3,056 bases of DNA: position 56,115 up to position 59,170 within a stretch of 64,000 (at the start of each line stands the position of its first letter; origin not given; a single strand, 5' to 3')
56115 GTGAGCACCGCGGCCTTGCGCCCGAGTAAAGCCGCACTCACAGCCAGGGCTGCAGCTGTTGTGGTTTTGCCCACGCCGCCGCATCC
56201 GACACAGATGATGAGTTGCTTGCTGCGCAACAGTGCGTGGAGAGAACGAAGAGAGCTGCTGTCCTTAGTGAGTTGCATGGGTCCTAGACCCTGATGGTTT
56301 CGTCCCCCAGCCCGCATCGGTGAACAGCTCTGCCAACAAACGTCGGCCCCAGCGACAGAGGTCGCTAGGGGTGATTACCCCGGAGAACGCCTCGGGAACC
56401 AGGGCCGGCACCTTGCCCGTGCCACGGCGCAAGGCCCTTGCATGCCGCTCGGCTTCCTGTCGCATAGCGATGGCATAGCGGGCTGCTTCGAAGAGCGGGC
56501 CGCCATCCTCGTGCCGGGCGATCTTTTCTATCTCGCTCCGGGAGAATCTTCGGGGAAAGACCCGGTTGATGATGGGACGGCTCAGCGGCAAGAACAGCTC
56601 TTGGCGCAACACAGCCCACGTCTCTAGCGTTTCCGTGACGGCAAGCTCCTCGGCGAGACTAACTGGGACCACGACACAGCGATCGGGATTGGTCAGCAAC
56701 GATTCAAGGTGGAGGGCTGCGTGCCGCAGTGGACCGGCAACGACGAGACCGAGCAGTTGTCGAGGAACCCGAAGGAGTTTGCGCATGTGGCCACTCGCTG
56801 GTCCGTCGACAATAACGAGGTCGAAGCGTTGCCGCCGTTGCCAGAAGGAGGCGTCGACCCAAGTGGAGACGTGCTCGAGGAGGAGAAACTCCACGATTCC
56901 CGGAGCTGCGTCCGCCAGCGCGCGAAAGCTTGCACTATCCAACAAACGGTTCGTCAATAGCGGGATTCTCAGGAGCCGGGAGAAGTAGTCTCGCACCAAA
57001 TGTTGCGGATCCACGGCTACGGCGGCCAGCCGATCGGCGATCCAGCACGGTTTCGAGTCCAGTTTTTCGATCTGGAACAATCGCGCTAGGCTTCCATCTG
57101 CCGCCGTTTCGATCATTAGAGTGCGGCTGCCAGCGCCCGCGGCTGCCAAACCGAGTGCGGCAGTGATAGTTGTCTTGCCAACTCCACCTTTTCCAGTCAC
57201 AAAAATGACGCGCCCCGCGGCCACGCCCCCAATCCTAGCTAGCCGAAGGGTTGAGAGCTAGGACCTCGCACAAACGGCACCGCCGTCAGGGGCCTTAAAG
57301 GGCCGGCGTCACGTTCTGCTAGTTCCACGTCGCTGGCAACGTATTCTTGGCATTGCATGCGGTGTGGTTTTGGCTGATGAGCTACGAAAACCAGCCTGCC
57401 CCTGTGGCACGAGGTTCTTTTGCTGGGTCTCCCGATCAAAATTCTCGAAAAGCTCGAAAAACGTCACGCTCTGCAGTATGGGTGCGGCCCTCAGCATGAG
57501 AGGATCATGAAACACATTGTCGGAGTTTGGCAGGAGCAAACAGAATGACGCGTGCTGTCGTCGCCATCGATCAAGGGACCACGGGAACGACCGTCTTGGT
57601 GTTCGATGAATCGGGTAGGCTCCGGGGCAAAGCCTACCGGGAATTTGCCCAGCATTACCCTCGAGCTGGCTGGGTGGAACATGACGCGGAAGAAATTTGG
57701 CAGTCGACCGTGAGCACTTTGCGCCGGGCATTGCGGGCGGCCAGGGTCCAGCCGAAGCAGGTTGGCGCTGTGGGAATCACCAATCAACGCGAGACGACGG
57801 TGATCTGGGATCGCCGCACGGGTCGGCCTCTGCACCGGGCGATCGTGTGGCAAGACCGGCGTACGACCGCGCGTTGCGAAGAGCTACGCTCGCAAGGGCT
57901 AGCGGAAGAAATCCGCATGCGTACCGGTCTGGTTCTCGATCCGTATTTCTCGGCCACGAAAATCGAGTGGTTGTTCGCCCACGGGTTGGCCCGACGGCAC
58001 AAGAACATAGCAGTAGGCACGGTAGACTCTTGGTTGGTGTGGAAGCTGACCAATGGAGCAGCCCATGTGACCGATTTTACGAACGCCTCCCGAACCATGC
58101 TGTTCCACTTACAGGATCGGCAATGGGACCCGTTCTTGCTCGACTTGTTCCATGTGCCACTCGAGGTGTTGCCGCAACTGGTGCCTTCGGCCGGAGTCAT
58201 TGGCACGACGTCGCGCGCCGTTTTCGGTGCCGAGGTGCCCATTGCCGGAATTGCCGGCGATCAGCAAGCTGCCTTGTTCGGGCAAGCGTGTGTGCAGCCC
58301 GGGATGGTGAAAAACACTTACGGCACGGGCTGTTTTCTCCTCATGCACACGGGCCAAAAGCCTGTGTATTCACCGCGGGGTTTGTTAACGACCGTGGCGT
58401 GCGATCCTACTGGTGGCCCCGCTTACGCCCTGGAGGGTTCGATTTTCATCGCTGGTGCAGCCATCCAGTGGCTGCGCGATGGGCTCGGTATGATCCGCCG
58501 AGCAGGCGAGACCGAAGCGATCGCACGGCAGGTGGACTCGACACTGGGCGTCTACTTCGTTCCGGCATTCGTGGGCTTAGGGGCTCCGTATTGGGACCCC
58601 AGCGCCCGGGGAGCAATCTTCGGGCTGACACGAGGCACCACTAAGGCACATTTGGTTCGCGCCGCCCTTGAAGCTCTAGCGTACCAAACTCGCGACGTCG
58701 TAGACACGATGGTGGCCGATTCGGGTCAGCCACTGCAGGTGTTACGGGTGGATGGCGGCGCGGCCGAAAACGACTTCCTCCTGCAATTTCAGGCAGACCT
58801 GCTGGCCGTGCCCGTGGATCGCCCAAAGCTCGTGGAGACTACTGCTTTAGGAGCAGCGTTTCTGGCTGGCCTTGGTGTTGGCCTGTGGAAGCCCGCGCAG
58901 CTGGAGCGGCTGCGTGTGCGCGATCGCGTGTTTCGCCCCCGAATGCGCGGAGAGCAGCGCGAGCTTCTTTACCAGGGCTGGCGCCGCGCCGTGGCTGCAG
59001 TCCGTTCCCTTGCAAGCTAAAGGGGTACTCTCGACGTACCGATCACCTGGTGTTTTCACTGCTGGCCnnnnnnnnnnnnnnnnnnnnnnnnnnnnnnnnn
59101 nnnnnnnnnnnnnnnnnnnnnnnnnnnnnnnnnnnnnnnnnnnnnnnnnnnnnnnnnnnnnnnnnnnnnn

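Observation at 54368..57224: Paired single-domain ArsA/GET3-like ATPases convergent with a phasin-like gene and a possible small 2-TM protein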

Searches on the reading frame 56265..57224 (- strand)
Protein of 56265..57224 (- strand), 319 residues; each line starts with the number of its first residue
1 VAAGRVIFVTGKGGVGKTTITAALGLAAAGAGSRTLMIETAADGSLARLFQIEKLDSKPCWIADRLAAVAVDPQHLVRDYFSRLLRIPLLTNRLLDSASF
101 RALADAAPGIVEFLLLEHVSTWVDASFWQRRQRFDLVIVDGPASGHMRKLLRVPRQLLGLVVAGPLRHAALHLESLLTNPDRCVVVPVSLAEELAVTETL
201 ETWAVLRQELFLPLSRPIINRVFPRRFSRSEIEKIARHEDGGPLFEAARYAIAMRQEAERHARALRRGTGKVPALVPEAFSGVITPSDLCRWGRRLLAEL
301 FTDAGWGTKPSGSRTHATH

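Call 3: search_protein_families(library=pfam, proteins=[window:56265-57224:-], max_evalue=0.01)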
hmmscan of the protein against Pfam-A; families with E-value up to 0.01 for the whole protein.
window:56265-57224:- (319 aa): 7 families
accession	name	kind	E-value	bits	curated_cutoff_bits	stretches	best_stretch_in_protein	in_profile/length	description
PF02374.21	ArsA_ATPase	-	2.4e-22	80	24.3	1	5-157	2-148/305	Anion-transporting ATPase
PF01656.29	CbiA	-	4e-12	46.6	25.4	1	7-253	2-114/125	CobQ/CobB/MinD/ParA nucleotide binding domain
PF13614.12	AAA_31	-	8.7e-06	26.2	27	1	8-58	6-56/177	AAA domain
PF06564.18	CBP_BcsQ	-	9.5e-06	25.7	21.3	1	12-69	10-66/234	Cellulose biosynthesis protein BcsQ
PF25199.1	nSTAND_NTPase5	-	5.1e-05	23.6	34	1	4-80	41-119/145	Novel STAND NTPase 5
PF10609.15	ParA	-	0.00099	19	27.1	1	7-53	7-54/246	NUBPL iron-transfer P-loop NTPase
PF13401.12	AAA_22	-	0.0051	17.6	27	0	5-50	6-51/130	AAA domain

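Call 4: search_protein_families(library=ncbifam, proteins=[window:56265-57224:-], max_evalue=0.01)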
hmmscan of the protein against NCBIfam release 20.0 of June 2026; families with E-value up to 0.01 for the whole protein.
window:56265-57224:- (319 aa): 19 families
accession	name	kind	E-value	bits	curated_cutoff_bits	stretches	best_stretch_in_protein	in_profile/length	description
NF053622.1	ATPseBagAMYCTU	equivalog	7.6e-33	114.3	400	1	4-242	7-248/325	ATPase BagA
TIGR00345.1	GET3_arsA_TRC40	subfamily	7.5e-22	78.2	135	1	8-157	1-149/299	TRC40/GET3/ArsA family transport-energizing ATPase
NF053621.1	ATPseBagBMYCTU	equivalog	6.8e-12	45.1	521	1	4-157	12-164/371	ATPase BagB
TIGR04291.1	arsen_driv_ArsA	equivalog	3.3e-11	42.6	650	1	6-155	5-152/565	arsenical pump-driving ATPase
NF041417.1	ArsA_halo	exception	1.8e-10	40.2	800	1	5-170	334-498/617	arsenical pump-driving ATPase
TIGR01969.1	minD_arch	subfamily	4.9e-09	35.7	201.75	1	6-69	3-64/251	cell division ATPase MinD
TIGR03371.1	cellulose_yhjQ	equivalog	5.7e-09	35.8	157.85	1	6-175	3-158/246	cellulose biosynthesis protein BcsQ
TIGR01968.1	minD_bact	equivalog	1.1e-07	31.5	212.9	1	5-40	2-38/261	septum site-determining protein MinD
NF041546.1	ParA_partition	equivalog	1.3e-07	31.4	180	1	8-56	4-52/203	ParA family partition ATPase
NF050088.1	Get3_fold_NosAFP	equivalog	2.8e-06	26.5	325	1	7-155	5-147/364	Get3/ArsA fold putative tail anchor-mediating ATPase NosAFP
NF041136.1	MrpORP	equivalog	0.00018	20.9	450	1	6-54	8-57/365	iron-sulfur cluster carrier protein MrpORP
TIGR02237.1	recomb_radB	equivalog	0.002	18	172.4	1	3-55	11-62/210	DNA repair and recombination protein RadB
TIGR03420.1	DnaA_homol_Hda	equivalog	0.0021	17.7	194.8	1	3-84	37-119/226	DnaA regulatory inactivator Hda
TIGR03815.1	CpaE_hom_Actino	equivalog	0.0023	17.1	154.45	1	3-52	110-161/340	septum site-determining protein Ssd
NF038214.1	IS21_help_AAA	equivalog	0.0039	16.9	200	1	4-41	90-127/232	IS21-like element helper ATPase IstB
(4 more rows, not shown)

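Call 6: search_solved_structures(query=window:56265-57224:-, max_evalue=0.001, show_alignments=1)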
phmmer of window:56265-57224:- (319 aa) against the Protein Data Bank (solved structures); distinct sequences matched with E-value up to 0.001: 29.
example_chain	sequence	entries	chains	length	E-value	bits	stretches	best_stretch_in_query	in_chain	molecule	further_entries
6bs3_A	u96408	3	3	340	5e-21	78.3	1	5-239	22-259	Putative ATPase Rv3679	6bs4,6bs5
3zq6_A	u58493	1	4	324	2.7e-13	52.9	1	6-155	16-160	PUTATIVE ARSENICAL PUMP-DRIVING ATPASE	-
1f48_A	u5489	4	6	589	2.3e-12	49.9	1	7-165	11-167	ARSENITE-TRANSLOCATING ATPASE | ARSENICAL PUMP-DRIVING ATPASE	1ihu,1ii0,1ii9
3ug6_A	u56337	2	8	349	6.2e-12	48.5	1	6-155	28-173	arsenical pump-driving ATPase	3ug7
5zme_A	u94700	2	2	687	1.1e-11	47.6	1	5-81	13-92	ATPase ARSA1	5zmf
9nbl_A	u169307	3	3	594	3e-11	46.2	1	5-165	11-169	Arsenite transporter ATPase-like protein,arsA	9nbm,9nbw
9nbo_A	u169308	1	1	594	3.2e-11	46.1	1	5-165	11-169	Arsenite transporter ATPase-like protein,arsA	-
6bs3_B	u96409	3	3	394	1.2e-07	34.4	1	3-158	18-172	Anion transporter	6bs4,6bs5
2woo_A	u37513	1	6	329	6.7e-07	31.9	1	6-157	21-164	ATPASE GET3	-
3vlc_A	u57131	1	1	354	1.4e-06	30.9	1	5-160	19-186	ATPase GET3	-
4pwx_A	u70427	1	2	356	1.4e-06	30.8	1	5-160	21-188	ATPase GET3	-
3a36_A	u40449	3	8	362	1.5e-06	30.8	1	5-160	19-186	ATPase GET3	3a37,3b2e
8hac_A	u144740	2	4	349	2.1e-06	30.3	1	7-155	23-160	ATPase ASNA1 homolog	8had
2woj_A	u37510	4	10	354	2.6e-06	30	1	5-160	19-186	ATPASE GET3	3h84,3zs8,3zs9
4xtr_A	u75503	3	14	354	2.6e-06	30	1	5-160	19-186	ATPase GET3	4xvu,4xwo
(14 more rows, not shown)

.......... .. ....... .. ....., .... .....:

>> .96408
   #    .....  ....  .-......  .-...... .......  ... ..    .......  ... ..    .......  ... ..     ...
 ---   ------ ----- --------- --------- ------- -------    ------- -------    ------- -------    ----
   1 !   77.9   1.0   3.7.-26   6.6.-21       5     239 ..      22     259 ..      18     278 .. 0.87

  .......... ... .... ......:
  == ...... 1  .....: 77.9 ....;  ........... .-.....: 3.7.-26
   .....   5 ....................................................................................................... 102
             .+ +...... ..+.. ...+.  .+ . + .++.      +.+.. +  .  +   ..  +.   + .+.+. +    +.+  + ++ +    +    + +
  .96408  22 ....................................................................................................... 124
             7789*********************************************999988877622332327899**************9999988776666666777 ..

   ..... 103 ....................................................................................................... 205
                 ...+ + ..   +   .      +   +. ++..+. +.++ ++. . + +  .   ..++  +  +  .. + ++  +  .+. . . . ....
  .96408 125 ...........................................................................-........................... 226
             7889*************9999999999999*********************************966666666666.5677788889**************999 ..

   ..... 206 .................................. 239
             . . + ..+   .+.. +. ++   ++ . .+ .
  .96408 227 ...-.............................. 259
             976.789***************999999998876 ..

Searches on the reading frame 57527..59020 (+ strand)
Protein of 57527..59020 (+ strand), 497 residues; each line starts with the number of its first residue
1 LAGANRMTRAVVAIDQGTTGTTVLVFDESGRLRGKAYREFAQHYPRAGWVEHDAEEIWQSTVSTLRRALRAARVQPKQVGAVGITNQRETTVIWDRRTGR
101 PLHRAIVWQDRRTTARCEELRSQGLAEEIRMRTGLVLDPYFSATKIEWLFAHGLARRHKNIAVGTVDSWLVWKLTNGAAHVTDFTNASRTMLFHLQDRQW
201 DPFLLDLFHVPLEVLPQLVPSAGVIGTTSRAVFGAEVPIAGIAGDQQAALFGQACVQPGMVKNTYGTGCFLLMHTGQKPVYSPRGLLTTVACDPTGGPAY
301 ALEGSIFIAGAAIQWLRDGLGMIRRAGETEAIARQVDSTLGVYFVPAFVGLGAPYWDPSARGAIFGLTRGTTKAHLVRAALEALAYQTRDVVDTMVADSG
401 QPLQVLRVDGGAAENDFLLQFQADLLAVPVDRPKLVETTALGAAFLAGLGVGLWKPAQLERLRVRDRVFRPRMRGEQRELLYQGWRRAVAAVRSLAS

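Call 3: search_protein_families(library=pfam, proteins=[window:57527-59020:+], max_evalue=0.01)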
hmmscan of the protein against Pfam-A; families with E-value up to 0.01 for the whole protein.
window:57527-59020:+ (497 aa): 2 families
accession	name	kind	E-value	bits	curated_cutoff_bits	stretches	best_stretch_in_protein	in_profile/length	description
PF00370.27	FGGY_N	-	1.9e-72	244.3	28.8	1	11-252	2-245/245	FGGY family of carbohydrate kinases, N-terminal domain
PF02782.22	FGGY_C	-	2.4e-48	165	27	1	262-449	2-196/198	FGGY family of carbohydrate kinases, C-terminal domain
